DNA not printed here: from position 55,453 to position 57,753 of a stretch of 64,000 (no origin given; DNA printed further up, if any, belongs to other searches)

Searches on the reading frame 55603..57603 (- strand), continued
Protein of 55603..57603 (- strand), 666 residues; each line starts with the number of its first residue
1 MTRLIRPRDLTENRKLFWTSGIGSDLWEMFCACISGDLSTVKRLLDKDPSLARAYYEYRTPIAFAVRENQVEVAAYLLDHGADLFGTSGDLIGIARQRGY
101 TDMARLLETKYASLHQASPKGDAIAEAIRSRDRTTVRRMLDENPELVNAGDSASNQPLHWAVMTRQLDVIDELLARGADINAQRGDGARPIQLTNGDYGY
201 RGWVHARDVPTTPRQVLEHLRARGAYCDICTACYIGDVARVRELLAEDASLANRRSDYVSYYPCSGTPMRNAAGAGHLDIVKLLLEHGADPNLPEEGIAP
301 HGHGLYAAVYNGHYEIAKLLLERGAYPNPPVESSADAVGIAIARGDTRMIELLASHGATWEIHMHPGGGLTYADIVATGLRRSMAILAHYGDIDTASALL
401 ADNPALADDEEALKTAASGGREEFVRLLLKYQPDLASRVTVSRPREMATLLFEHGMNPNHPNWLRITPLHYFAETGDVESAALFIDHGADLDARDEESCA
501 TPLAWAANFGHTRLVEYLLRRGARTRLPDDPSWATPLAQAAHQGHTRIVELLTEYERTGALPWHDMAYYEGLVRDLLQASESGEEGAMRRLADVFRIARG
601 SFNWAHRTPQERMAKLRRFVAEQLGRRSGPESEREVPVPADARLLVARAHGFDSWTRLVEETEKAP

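Call 19: find_encoding_contigs(protein=P0004, flank=10000, max_places=3)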
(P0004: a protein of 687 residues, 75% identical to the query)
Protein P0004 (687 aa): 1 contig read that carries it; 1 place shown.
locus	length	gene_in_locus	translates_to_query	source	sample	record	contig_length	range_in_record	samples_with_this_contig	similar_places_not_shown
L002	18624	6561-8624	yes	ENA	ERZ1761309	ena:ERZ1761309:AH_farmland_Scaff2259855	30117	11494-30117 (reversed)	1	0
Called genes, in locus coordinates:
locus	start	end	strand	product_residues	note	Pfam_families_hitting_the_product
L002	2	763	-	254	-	?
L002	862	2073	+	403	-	PF07969:Amidohydro_3 (faint), PF01979:Amidohydro_1, PF22647:EF_0837-like_N (weak)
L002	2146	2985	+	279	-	PF19420:DDAH_eukar (weak), PF02274:ADI (faint)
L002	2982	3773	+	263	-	PF00583:Acetyltransf_1 (weak)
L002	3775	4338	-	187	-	-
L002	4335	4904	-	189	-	PF08281:Sigma70_r4_2, PF04545:Sigma70_r4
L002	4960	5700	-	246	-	PF00753:Lactamase_B (weak), PF19583:ODP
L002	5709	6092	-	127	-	PF14534:DUF4440, PF12680:SnoaL_2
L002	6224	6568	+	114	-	PF04542:Sigma70_r2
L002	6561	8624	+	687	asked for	PF12796:Ank_2 (weak), PF24521:Ank_KRIT1 (faint), PF00023:Ank (faint), PF13606:Ank_3 (faint), PF12796:Ank_2, PF13637:Ank_4 (weak), PF12796:Ank_2, PF13637:Ank_4, +1 more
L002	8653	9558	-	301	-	PF11453:DUF2950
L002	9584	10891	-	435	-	PF11737:DUF3300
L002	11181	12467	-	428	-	PF01546:Peptidase_M20, PF07687:M20_dimer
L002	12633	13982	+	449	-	-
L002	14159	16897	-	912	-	PF17162:DUF5118 (weak), PF17148:DUF5117, PF16313:DUF4953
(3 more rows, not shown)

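Call 23: find_encoding_contigs(protein=window:55603-57603:-, flank=10000, max_places=5)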
Protein window:55603-57603:- (666 aa): no gene with exactly this product is on record in the collection.

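Call 24: find_encoding_contigs(protein=P0001, flank=10000, max_places=5)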
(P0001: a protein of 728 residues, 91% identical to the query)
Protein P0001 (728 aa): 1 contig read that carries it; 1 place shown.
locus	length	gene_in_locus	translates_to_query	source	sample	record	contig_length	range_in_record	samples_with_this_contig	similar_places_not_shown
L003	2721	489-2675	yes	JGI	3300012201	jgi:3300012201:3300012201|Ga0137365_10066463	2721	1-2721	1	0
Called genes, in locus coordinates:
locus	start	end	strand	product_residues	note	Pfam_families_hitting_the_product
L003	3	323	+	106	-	?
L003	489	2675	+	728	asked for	PF08281:Sigma70_r4_2, PF12796:Ank_2 (weak), PF00023:Ank (faint), PF13606:Ank_3 (faint), PF24521:Ank_KRIT1 (faint), PF12796:Ank_2, PF13637:Ank_4, PF12796:Ank_2 (weak), +1 more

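Call 42: search_protein_families(library=ncbifam, proteins=[window:55603-57603:-, P0003], max_evalue=0.01)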
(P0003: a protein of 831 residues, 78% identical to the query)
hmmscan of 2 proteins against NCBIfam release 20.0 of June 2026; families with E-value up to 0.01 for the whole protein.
window:55603-57603:- (666 aa): 10 families
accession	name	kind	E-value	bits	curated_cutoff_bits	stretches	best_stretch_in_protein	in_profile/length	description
NF041931.2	MzaA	equivalog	5.9e-24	84.9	800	2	466-560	2-96/726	MZA anti-phage system associated sigma-70 family RNA polymerase sigma factor MzaA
NF043023.1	T4SS_AnkH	equivalog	8.8e-22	77.5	600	3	267-360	34-124/467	Dot/Icm T4SS effector AnkH/LegA3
NF043021.1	T4SS_AnkF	equivalog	6e-20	71.1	1000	4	120-205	585-646/917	Dot/Icm T4SS effector AnkF/LegA14/Ceg31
NF043029.1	T4SS_AnkY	equivalog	2.8e-18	65.7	600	3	456-543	450-534/543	Dot/Icm T4SS effector AnkY/LegA9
NF043028.1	T4SS_AnkX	equivalog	5.3e-14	51.3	1400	2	483-531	566-614/938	Dot/Icm T4SS effector AnkN/AnkX/LegA8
NF043022.1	T4SS_AnkG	equivalog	1.5e-09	37.1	500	0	123-193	299-371/455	Dot/Icm T4SS effector AnkG/AnkZ/LegA7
NF043019.1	T4SS_AnkC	equivalog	8.6e-07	28.2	450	1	59-185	82-198/459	Dot/Icm T4SS effector AnkC/LegA12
TIGR00870.1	trp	subfamily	4.1e-06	25.1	498.75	1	156-293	133-206/747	transient-receptor-potential calcium channel protein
NF043024.1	T4SS_AnkI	equivalog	0.00024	20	550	0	466-506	242-282/439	Dot/Icm T4SS effector AnkI/LegAS4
NF043025.1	T4SS_AnkJ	equivalog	0.001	18.8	300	0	105-158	3-56/247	Dot/Icm T4SS effector AnkJ/LegA11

P0003 (831 aa): 93 families (the best 25 are shown)
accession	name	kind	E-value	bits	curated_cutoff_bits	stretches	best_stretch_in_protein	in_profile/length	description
NF043023.1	T4SS_AnkH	equivalog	3.9e-22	78.6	600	1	432-525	34-124/467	Dot/Icm T4SS effector AnkH/LegA3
TIGR02937.1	sigma70-ECF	superfamily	1.6e-20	73.4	42.9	1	2-143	16-164/165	sigma-70 family RNA polymerase sigma factor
NF006930.0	PRK09415.1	subfamily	2.4e-20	73.1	198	1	9-145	38-176/179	RNA polymerase factor sigma C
NF004113.0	PRK05602.1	equivalog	9.7e-20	71.1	208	1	2-149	60-206/211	RNA polymerase sigma factor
NF007223.0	PRK09641.1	equivalog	4e-19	69.2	209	1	5-145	36-185/187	RNA polymerase sigma factor SigW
TIGR02983.1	SigE-fam_strep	subfamily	1e-18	67.7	141.55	1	3-144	22-158/162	SigE family RNA polymerase sigma factor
NF008888.0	PRK11922.1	equivalog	1.1e-18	67.7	204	1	4-147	47-200/231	RNA polymerase sigma factor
NF009171.0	PRK12518.1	equivalog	1.8e-18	67.1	208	1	10-145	49-185/191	RNA polymerase sigma factor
TIGR02989.1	Sig-70_gvs1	subfamily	2e-18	66.8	124.55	1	2-141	16-155/158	RNA polymerase sigma-70 factor, Rhodopirellula/Verrucomicrobium family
NF041931.2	MzaA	equivalog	2.8e-18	66.1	800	1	631-723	2-93/726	MZA anti-phage system associated sigma-70 family RNA polymerase sigma factor MzaA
TIGR02948.1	SigW_bacill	equivalog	4.5e-18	66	243.1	1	6-146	37-186/187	RNA polymerase sigma factor SigW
TIGR02985.1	Sig70_bacteroi1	subfamily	8.6e-18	65.1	126.4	1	1-142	15-160/162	RNA polymerase sigma-70 factor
TIGR02952.1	Sig70_famx2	equivalog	2.1e-17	63.5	206.45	1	8-144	32-170/170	ECF subfamily RNA polymerase sigma factor, BldN family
NF007225.0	PRK09643.1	equivalog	3.9e-17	62.6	190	1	5-155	45-193/204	RNA polymerase sigma factor SigM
NF009168.0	PRK12515.1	subfamily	4.2e-17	62.3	236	1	7-143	42-178/189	RNA polymerase sigma factor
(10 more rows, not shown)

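Call 53: find_related_loci(query=A2, collection=genome_contigs, flank=10000)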
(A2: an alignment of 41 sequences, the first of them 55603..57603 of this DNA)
Query A2 (666 aa) in genome_contigs; peptide patterns used: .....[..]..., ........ (x = any residue, [..] = any of these).
452 stretches matched a pattern; 343 encode a relative of the query (tblastn E <= 1e-3); the best 80 are kept; 80 distinct loci.
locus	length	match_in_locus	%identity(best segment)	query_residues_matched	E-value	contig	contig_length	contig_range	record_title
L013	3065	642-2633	88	1-664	0e+0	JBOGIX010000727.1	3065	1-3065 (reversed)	MAG: Vicinamibacterales bacterium isolate SC-S_metawrap_bin.101 k127_4673277, whole genome shotgun sequence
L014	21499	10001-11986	64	1-663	0e+0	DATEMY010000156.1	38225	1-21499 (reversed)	MAG TPA_asm: Blastocatellia bacterium isolate SMAG_U8955 k141_1871599, whole genome shotgun sequence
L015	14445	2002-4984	62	3-660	0e+0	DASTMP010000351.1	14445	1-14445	MAG TPA_asm: Blastocatellia bacterium isolate SMAG_U3747 k141_1334677, whole genome shotgun sequence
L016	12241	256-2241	61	1-663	0e+0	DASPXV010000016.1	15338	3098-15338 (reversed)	MAG TPA_asm: Vicinamibacterales bacterium isolate SMAG_U11576 k141_1618750, whole genome shotgun sequence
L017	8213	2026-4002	60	4-663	0e+0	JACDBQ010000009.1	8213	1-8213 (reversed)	MAG: Acidobacteria bacterium isolate MGR_bin286 SD2897-2912_k127_2316502, whole genome shotgun sequence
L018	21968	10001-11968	60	1-659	0e+0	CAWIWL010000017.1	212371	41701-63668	MAG: uncultured Acidobacteriota bacterium isolate MFD04850.bin.1.225 genome assembly, contig: contig_492, whole genome s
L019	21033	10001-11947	59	1-666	0e+0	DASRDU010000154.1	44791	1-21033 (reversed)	MAG TPA_asm: Blastocatellia bacterium isolate SMAG_U9988 k141_284441, whole genome shotgun sequence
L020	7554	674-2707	59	4-664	0e+0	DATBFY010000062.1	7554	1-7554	MAG TPA_asm: Tepidisphaeraceae bacterium isolate SMAG_U3823 k141_4612957, whole genome shotgun sequence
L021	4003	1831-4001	58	1-663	0e+0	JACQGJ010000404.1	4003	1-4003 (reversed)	MAG: Armatimonadetes bacterium isolate NC_groundwater_1070_Ag_S2p5_59_96 S_2p5_S6_coassembly_k141_3008614, whole genome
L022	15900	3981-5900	58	1-663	0e+0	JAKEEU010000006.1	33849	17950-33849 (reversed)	MAG: candidate division KSB1 bacterium isolate PMV_1_maxbin.001 PMV_1_maxbin.001.k101_25253, whole genome shotgun sequen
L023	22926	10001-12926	59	4-664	0e+0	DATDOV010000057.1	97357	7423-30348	MAG TPA_asm: Blastocatellia bacterium isolate SMAG_U7903 k141_2477184, whole genome shotgun sequence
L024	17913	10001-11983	57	1-664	0e+0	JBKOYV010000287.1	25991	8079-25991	MAG: Gemmatimonadota bacterium isolate GB_HAYS_MAG_00051 GB_HAYS_000000218772, whole genome shotgun sequence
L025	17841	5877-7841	58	1-658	0e+0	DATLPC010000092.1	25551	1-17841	MAG TPA_asm: Gemmatimonadaceae bacterium isolate SMAG_U13842 k141_3230498, whole genome shotgun sequence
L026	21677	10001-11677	64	1-559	0e+0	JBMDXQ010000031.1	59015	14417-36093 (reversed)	MAG: Vicinamibacterales bacterium isolate FBaSoil0_16 FBaSoil0_contig31, whole genome shotgun sequence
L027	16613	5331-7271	56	3-663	0e+0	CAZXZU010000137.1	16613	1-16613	MAG TPA_asm: uncultured Heliomicrobium sp. isolate binchicken_co248_361 genome assembly, contig: NODE_3908_length_16613_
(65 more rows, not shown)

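Call 65: search_protein_families(library=padloc, proteins=[window:55603-57603:-, P0003], max_evalue=0.001)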
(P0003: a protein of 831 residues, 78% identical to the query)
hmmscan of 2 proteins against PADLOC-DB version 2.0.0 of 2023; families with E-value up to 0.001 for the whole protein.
window:55603-57603:- (666 aa): 2 families
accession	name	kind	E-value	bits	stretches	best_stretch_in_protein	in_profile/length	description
PDLC04783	PDC-M72A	-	5.4e-38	129.3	3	445-556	243-352/392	-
PDLC02908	Ankyrin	-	2.6e-12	43.8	0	446-536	750-839/880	-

P0003 (831 aa): 3 families
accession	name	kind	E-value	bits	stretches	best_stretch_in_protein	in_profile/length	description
PDLC04783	PDC-M72A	-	2.2e-33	114.1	3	612-721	245-352/392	-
PDLC02908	Ankyrin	-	1.4e-09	34.8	0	611-704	750-842/880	-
PDLC01851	CARF3--CARF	-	0.0005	17.6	1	82-145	194-257/279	-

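Call 67: predict_structure(alignment_id=A2)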
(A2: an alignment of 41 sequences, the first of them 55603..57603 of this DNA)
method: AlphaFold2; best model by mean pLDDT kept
length: 666 residues; sequences in the alignment: 41
mean_pLDDT: 90.5   pTM: 0.85
mean pLDDT of the five models: 90.5, 90.3, 89.4, 89.2, 88.6
residues with pLDDT >= 90: 462; 70-90: 170; 50-70: 29; < 50: 5
segments of 3 or more residues with pLDDT < 50: 600-602
pLDDT, mean of each block of 10 residues (from residue 1): 81 83 93 97 95 89 95 95 76 91 94 85 92 95 94 91 93 97 89 79 58 92 95 96 96 87 90 97 97 86 92 98 93 86 96 96 88 94 95 96 95 94 97 95 91 96 95 93 97 93 96 95 94 95 94 96 91 93 86 68 67 85 76 85 93 93 75
secondary structure, 60 per line:
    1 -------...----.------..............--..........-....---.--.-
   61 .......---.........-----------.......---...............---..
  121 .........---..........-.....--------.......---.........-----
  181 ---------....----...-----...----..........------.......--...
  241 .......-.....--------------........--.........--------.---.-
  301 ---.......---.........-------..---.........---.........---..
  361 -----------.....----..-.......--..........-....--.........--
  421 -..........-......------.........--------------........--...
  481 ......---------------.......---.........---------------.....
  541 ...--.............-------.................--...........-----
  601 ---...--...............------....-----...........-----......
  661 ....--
elements in order: H23-35 H38-47 H49-52 H61-67 H71-79 H91-97 H101-115 H119-129 H133-142 H144-148 H157-163 H167-175 H190-193 H213-222 H229-235 H238-247 H249-253 H268-275 H278-286 H304-310 H314-322 H337-343 H347-355 H372-376 H384-390 H393-402 H404-407 H410-418 H422-431 H433-438 H445-453 H468-475 H478-486 H502-508 H512-520 H536-543 H546-558 H566-582 H585-595 H609-623 H630-633 H639-649 H655-664

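Call 71: fold_search(model_id=the predicted structure, library=pdb)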
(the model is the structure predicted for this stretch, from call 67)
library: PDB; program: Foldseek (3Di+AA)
matches with E <= 10: 1149; with E <= 0.001: 420
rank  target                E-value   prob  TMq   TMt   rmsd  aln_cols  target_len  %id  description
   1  6mol_A                6.1e-15  1.00  0.21  0.29  26.1       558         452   23  Monoextended DARPin M_R12 complex with EpoR (released 2019-06-05)
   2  8cs9_A                1.0e-14  1.00  0.25  0.21  35.3       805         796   21  Composite reconstruction of Class 1 of the erythrocyte ankyrin-1 complex (released 2022-07-20)
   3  4rlv                  2.8e-14  1.00  0.25  0.21  36.5       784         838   20  Crystal Structure of AnkB 24 Ankyrin Repeats in Complex with AnkR Autoinhibition Segment (released 2014-11-26)
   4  5leb                  9.8e-14  1.00  0.20  0.28  33.2       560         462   25  Crystal structure of DARPin-DARPin rigid fusion, variant DDD_D12_06_D12_06_D12 (released 2017-08-02)
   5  5y4d                  1.5e-13  1.00  0.25  0.24  31.5       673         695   23  Crystal Structure of AnkB Ankyrin Repeats in Complex with AnkR/AnkB Chimeric Autoinhibition Segment (released 2017-09-13)
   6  5led                  5.2e-13  1.00  0.18  0.26  28.1       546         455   26  Crystal structure of DARPin-DARPin rigid fusion, variant DDD_D12_12_D12_12_D12 (released 2017-08-02)
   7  7uzu_A                5.6e-13  1.00  0.23  0.30  26.8       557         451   23  Ankyrin-1 (N-terminal region of membrane binding domain, local refinement from consensus reconstruction; bound to N-te (released 2022-07-20)
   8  5lec                  7.1e-13  1.00  0.20  0.27  28.1       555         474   24  Crystal structure of DARPin-DARPin rigid fusion, variant DDD_D12_12_D12_12_D12 (released 2017-08-02)
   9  7tw3_G                9.2e-13  1.00  0.23  0.24  32.4       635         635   22  Cryo-EM structure of human ankyrin complex (B2P1A1) from red blood cell (released 2022-06-08)
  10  5le2_A                2.1e-12  1.00  0.20  0.27  22.1       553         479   25  Crystal structure of DARPin-DARPin rigid fusion, variant DDD_D12_15_D12_15_D12 (released 2017-08-02)
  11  5jhq_D                6.9e-12  1.00  0.21  0.28  19.6       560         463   23  ARCs 1-3 of human Tankyrase-1 bound to a peptide derived from IRAP (released 2016-09-21)
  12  5jhq_B                1.4e-11  1.00  0.21  0.28  21.5       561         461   23  ARCs 1-3 of human Tankyrase-1 bound to a peptide derived from IRAP (released 2016-09-21)
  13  5y4f_A                1.6e-11  1.00  0.20  0.29  24.5       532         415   22  Crystal Structure of AnkB Ankyrin Repeats R13-24 in complex with autoinhibition segment AI-c (released 2017-09-13)
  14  5y4f_B                1.8e-11  1.00  0.20  0.28  23.9       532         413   22  Crystal Structure of AnkB Ankyrin Repeats R13-24 in complex with autoinhibition segment AI-c (released 2017-09-13)
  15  5jhq_A                1.9e-11  1.00  0.20  0.28  21.9       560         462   22  ARCs 1-3 of human Tankyrase-1 bound to a peptide derived from IRAP (released 2016-09-21)
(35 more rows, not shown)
